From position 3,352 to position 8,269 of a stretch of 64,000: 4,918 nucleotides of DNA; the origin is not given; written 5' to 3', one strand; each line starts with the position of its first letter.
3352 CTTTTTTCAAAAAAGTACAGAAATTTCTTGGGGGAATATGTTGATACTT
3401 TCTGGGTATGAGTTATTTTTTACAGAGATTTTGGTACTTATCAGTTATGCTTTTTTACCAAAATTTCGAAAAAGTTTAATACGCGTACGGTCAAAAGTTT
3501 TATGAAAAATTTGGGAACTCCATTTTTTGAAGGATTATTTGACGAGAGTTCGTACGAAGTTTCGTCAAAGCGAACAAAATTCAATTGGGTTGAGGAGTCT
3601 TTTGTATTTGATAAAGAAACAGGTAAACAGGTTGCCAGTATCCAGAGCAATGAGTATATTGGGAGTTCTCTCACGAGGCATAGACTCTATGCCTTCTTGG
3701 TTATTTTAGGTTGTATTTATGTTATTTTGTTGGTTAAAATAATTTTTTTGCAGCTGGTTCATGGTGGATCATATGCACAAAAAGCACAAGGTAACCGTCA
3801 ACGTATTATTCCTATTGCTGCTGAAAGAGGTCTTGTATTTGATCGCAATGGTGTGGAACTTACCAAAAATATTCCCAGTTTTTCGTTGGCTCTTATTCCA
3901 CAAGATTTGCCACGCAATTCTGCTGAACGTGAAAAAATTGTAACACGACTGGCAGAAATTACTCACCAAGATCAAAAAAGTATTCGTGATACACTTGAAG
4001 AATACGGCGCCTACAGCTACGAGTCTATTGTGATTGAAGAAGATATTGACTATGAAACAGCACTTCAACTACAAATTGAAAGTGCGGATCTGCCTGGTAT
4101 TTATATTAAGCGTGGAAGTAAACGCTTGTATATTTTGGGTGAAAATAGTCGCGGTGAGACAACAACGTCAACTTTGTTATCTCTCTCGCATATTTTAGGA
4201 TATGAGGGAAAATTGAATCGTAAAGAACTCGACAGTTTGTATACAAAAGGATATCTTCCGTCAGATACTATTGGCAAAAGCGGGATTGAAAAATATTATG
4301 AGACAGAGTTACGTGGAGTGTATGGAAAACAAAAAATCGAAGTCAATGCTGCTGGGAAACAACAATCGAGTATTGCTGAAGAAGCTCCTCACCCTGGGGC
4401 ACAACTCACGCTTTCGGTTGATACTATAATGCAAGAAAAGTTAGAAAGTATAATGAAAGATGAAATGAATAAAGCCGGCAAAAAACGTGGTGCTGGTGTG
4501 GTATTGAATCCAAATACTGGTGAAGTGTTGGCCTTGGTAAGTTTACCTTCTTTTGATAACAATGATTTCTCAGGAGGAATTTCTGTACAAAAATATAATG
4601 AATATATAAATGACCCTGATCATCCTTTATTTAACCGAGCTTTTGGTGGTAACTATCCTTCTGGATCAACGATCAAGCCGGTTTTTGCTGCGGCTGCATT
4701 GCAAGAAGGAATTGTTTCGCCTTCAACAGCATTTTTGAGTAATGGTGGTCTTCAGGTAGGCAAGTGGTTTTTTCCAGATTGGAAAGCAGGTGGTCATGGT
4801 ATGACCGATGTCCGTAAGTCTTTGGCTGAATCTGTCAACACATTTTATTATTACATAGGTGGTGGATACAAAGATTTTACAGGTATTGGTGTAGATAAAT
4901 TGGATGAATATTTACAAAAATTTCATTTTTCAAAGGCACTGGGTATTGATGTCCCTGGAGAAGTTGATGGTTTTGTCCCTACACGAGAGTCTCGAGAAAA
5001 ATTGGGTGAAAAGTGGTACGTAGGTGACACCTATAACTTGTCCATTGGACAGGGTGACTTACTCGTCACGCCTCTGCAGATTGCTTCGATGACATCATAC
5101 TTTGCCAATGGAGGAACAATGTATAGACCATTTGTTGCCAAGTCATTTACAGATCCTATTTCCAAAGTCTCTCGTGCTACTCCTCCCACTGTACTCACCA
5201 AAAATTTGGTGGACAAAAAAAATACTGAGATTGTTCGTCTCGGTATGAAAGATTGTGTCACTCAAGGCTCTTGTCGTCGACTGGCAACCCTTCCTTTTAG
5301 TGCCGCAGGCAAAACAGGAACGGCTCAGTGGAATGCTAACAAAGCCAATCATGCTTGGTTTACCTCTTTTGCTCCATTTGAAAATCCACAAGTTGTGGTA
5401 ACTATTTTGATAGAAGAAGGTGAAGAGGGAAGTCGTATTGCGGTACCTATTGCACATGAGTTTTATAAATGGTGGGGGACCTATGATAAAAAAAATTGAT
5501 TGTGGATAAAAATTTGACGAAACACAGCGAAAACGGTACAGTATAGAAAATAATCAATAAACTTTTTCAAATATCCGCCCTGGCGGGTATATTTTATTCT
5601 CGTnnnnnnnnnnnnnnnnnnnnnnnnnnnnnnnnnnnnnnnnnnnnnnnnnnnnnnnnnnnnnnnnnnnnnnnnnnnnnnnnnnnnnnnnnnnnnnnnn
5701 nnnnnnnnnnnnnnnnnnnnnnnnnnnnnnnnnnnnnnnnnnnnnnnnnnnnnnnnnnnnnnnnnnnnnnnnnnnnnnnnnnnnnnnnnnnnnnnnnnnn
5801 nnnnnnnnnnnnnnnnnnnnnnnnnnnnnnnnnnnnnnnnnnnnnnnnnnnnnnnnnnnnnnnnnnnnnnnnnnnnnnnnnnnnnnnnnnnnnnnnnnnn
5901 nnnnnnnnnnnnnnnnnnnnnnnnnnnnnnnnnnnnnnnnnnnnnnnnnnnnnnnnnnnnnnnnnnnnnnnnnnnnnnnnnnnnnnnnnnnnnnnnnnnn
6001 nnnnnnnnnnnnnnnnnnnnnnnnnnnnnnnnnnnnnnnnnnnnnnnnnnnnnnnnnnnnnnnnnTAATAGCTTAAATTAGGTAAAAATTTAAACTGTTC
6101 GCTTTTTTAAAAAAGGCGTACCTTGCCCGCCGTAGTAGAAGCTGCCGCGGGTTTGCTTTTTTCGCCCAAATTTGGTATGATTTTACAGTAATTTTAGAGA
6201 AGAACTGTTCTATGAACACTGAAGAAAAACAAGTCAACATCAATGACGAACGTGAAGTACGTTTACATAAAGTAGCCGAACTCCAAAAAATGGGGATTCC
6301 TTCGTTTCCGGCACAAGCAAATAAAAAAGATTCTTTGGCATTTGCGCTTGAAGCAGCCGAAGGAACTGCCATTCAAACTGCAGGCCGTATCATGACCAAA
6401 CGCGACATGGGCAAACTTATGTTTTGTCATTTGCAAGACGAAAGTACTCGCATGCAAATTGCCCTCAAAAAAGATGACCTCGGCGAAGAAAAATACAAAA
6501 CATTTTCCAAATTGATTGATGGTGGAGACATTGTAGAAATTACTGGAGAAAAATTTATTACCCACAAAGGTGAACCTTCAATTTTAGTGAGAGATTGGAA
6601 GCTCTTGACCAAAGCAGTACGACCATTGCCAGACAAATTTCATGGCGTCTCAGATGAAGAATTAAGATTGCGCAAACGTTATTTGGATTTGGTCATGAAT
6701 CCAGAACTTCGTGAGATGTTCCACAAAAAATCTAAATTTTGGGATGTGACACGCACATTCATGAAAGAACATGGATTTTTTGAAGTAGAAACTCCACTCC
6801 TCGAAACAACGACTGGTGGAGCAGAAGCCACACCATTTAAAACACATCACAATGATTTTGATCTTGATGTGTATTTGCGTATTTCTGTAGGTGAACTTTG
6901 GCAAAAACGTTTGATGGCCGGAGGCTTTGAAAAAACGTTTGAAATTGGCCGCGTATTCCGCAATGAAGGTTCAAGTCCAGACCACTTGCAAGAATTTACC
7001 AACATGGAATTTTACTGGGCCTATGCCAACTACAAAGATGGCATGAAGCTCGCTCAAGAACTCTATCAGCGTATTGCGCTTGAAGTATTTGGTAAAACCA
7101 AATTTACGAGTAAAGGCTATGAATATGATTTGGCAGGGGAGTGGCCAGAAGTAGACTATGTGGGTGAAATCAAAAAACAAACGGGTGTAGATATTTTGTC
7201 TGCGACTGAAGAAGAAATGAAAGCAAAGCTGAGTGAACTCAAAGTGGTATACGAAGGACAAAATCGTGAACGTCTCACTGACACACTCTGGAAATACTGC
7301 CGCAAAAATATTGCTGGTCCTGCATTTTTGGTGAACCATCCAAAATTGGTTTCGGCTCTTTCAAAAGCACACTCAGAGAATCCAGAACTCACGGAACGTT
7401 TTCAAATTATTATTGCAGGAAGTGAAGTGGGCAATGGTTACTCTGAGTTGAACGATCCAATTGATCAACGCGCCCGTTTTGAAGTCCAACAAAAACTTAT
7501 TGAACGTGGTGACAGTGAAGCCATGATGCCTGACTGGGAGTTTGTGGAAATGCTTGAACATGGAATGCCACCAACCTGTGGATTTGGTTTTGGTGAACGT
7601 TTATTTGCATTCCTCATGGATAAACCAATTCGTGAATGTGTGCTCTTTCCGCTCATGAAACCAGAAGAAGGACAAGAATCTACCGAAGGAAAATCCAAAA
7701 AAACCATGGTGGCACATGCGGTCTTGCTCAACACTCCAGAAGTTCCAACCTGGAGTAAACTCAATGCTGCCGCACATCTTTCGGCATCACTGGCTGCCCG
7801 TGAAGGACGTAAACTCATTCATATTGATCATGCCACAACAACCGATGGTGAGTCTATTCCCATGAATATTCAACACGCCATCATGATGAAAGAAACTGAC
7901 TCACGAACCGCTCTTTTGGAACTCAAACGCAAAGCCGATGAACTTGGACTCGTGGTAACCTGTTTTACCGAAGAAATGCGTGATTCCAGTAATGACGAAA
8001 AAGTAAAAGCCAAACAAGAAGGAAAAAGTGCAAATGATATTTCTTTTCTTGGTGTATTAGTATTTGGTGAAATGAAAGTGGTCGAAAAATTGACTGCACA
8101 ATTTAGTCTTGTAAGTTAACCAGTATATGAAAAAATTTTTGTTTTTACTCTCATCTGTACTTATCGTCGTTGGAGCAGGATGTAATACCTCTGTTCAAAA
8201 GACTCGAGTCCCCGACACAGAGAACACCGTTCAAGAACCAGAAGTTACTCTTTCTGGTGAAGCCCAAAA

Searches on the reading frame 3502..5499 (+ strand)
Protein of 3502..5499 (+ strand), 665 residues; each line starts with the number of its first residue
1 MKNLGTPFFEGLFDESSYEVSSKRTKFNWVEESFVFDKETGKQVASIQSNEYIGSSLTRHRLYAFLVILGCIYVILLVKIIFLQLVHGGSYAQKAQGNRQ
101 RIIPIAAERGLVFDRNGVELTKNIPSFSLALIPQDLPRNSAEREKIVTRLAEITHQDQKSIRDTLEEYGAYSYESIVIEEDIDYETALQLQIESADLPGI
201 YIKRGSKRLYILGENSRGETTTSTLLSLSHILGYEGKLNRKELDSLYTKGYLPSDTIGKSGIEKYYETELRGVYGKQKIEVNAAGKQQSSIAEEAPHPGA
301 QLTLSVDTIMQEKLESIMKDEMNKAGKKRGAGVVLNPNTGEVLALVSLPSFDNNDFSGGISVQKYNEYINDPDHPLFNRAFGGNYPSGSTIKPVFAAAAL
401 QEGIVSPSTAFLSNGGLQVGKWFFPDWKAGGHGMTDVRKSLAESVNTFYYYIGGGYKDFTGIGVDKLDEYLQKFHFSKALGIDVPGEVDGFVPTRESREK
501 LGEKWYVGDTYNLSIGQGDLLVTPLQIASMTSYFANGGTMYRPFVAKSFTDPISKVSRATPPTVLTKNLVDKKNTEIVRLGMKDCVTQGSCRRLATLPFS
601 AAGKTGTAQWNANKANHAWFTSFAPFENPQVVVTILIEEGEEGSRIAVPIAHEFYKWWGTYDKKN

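Call 56: search_protein_families(library=pfam, proteins=[window:3502-5499:+], max_evalue=0.00001)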
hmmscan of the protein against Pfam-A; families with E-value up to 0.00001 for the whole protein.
window:3502-5499:+ (665 aa): 2 families
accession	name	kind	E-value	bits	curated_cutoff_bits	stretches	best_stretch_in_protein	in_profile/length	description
PF00905.27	Transpeptidase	-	4.7e-62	210.3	22.1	1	330-655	1-298/299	Penicillin binding protein transpeptidase domain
PF03717.20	PBP_dimer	-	1.3e-36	127.2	24.4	1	105-289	2-177/180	Penicillin-binding Protein dimerisation domain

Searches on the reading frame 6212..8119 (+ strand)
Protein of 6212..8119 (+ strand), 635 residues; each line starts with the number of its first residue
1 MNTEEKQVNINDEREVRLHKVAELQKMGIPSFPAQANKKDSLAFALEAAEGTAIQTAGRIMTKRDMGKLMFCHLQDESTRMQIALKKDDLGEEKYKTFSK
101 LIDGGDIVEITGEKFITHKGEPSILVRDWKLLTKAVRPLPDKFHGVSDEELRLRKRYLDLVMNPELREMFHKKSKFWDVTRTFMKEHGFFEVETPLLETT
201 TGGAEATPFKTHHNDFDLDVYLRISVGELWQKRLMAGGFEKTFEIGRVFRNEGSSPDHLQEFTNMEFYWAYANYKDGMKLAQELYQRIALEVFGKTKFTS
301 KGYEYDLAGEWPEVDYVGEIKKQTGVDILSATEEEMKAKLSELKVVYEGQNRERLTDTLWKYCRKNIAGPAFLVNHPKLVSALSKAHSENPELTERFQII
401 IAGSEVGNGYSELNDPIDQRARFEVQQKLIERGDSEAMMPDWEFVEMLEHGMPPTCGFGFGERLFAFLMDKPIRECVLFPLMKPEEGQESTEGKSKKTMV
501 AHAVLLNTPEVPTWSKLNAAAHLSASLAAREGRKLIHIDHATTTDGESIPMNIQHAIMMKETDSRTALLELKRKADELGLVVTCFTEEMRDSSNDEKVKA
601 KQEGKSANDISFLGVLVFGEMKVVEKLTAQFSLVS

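Call 56: search_protein_families(library=pfam, proteins=[window:6212-8119:+], max_evalue=0.00001)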
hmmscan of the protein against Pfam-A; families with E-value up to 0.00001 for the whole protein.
window:6212-8119:+ (635 aa): 3 families
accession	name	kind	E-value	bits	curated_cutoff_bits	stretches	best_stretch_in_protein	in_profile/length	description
PF00152.25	tRNA-synt_2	-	8e-71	239.1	25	1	148-482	1-307/308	tRNA synthetases class II (D, K and N)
PF09391.15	DUF2000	-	1.4e-17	64.4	25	1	509-634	9-132/133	Protein of unknown function (DUF2000)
PF01336.31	tRNA_anti-codon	-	8.5e-14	51.7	27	1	56-132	3-75/75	OB-fold nucleic acid binding domain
